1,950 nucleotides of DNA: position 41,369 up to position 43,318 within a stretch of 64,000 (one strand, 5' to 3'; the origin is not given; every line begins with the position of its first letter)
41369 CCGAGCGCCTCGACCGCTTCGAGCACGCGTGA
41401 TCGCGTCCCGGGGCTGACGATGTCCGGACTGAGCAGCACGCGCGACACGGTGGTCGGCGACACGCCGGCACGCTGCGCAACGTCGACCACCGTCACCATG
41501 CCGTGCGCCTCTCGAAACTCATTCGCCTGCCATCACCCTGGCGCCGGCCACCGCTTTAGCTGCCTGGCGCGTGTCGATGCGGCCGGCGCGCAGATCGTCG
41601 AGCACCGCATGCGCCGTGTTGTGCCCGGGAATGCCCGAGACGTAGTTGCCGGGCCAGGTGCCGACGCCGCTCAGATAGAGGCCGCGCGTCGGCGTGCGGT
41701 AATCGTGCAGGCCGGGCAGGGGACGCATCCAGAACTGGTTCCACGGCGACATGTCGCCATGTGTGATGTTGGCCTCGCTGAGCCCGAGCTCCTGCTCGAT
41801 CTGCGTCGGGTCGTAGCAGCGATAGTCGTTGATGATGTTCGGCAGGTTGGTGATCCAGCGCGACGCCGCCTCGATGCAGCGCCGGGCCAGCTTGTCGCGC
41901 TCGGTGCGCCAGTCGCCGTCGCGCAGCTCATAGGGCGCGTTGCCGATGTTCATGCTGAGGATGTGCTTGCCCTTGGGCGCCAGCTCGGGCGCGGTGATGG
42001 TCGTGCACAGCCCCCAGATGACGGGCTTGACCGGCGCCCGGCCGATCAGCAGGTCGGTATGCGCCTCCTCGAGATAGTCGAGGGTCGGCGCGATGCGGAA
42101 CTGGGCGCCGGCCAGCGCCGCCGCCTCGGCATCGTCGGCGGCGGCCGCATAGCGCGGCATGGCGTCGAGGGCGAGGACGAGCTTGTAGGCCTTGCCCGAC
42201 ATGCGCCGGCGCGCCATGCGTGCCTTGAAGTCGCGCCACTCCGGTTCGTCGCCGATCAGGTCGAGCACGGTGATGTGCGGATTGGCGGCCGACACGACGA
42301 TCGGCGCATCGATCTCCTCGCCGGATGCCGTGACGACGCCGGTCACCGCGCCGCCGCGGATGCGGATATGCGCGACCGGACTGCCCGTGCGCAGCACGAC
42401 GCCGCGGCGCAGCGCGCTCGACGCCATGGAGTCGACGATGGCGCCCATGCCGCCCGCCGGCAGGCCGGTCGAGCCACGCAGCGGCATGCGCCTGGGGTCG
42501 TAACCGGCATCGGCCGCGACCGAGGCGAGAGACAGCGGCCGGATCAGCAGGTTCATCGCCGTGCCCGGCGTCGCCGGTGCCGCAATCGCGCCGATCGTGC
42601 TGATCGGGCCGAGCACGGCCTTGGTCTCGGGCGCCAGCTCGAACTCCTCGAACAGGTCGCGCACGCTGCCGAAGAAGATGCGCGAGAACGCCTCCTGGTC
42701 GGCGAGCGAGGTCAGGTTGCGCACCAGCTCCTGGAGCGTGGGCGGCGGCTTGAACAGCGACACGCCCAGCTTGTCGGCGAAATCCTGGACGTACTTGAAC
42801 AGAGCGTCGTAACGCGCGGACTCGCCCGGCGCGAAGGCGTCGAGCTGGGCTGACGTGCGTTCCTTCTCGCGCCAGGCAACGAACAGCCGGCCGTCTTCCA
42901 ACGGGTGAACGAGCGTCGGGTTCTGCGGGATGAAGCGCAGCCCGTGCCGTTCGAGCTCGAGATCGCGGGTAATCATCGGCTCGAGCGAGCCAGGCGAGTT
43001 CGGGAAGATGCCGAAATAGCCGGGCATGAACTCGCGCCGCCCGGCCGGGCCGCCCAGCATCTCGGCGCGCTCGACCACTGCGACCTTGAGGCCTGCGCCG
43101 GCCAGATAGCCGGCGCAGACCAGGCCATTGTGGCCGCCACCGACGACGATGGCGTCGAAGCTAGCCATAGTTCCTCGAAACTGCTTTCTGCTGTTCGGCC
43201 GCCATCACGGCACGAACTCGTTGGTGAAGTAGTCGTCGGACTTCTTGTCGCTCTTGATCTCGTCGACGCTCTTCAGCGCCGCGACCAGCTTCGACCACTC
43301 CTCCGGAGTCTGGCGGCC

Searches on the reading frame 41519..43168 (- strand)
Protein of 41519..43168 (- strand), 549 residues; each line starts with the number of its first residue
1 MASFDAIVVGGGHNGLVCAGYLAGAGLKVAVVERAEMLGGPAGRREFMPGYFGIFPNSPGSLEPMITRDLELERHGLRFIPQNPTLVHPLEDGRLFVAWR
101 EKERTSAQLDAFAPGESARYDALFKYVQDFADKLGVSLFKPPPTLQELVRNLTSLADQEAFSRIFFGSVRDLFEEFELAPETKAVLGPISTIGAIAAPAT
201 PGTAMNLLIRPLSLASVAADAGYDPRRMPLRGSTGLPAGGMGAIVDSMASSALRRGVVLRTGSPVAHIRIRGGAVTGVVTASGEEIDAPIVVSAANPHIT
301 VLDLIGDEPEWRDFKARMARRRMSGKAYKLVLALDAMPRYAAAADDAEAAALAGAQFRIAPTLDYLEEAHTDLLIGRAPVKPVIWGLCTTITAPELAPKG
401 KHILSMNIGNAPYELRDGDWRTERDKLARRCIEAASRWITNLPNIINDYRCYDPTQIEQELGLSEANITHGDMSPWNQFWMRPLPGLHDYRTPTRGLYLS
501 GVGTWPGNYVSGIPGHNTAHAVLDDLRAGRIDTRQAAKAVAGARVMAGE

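Call 31: search_protein_families(library=pfam, proteins=[window:41519-43168:-], max_evalue=0.00001)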
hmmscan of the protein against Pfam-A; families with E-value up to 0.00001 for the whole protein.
window:41519-43168:- (549 aa): 4 families
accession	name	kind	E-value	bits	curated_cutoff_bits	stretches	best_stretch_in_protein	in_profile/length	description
PF01266.30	DAO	-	1.5e-16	61.3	27.9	2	242-302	149-209/353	FAD dependent oxidoreductase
PF01593.30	Amino_oxidase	-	8.7e-14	52.1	19.8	1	15-409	3-338/443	Flavin containing amine oxidoreductase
PF13450.12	NAD_binding_8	-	7.5e-07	29.8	21.9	1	8-49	1-41/68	NAD(P)-binding Rossmann-like domain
PF07992.20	Pyr_redox_2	-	4.8e-06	26.6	26.1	0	5-36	2-175/291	Pyridine nucleotide-disulphide oxidoreductase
